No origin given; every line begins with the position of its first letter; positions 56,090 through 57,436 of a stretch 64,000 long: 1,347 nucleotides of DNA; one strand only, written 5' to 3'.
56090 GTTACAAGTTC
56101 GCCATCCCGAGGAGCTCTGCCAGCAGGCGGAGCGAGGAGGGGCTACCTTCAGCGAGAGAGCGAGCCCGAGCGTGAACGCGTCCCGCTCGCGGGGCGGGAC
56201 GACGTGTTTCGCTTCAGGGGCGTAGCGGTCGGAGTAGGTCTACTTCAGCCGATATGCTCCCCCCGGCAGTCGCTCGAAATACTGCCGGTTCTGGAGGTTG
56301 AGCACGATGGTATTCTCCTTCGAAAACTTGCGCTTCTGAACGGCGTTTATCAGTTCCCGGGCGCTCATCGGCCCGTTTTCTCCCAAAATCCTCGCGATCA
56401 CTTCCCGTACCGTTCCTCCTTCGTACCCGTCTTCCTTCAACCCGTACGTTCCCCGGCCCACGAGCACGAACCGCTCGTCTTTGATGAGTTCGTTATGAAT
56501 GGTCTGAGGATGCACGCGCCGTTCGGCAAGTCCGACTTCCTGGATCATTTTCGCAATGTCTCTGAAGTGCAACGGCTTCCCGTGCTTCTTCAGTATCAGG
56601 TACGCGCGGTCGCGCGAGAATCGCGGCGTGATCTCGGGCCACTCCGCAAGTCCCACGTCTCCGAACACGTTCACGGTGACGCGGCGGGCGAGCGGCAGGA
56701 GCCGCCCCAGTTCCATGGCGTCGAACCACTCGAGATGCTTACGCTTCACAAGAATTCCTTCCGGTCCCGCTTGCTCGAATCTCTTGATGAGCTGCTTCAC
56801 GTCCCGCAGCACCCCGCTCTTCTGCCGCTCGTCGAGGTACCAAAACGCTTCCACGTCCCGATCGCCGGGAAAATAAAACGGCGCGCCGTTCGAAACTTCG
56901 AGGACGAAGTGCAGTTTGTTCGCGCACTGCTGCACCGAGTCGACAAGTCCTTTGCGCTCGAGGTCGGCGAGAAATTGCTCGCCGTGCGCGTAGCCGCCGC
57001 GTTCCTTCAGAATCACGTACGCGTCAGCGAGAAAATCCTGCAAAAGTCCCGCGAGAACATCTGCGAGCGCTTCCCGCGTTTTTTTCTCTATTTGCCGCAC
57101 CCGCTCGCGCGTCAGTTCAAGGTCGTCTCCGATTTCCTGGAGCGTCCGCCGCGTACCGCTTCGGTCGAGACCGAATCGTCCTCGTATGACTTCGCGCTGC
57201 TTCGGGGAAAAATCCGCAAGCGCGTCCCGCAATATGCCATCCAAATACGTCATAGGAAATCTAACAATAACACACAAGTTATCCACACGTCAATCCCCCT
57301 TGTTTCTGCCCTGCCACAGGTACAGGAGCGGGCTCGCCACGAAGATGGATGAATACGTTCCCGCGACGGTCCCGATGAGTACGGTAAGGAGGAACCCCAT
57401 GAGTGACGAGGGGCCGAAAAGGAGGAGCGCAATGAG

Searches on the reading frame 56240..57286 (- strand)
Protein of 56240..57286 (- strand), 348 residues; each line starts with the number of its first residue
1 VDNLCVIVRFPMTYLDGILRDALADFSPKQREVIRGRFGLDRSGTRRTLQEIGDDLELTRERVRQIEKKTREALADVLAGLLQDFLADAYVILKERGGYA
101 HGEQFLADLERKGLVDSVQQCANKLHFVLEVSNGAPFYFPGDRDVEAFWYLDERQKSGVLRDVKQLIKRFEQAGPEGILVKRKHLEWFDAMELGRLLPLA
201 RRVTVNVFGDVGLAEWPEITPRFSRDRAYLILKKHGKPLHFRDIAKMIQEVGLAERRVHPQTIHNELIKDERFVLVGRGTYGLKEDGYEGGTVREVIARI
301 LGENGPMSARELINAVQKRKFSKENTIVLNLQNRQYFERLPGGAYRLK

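Call 62: search_protein_families(library=pfam, proteins=[window:56240-57286:-], max_evalue=0.001)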
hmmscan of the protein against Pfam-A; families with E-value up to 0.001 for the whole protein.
window:56240-57286:- (348 aa): 2 families
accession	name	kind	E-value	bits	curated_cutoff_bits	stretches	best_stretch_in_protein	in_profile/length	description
PF05066.19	HARE-HTH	-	5e-14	52.9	25.9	1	227-284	6-69/71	HB1, ASXL, restriction endonuclease HTH domain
PF04545.22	Sigma70_r4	-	1.5e-13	50.4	24.1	1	22-74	1-48/50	Sigma-70, region 4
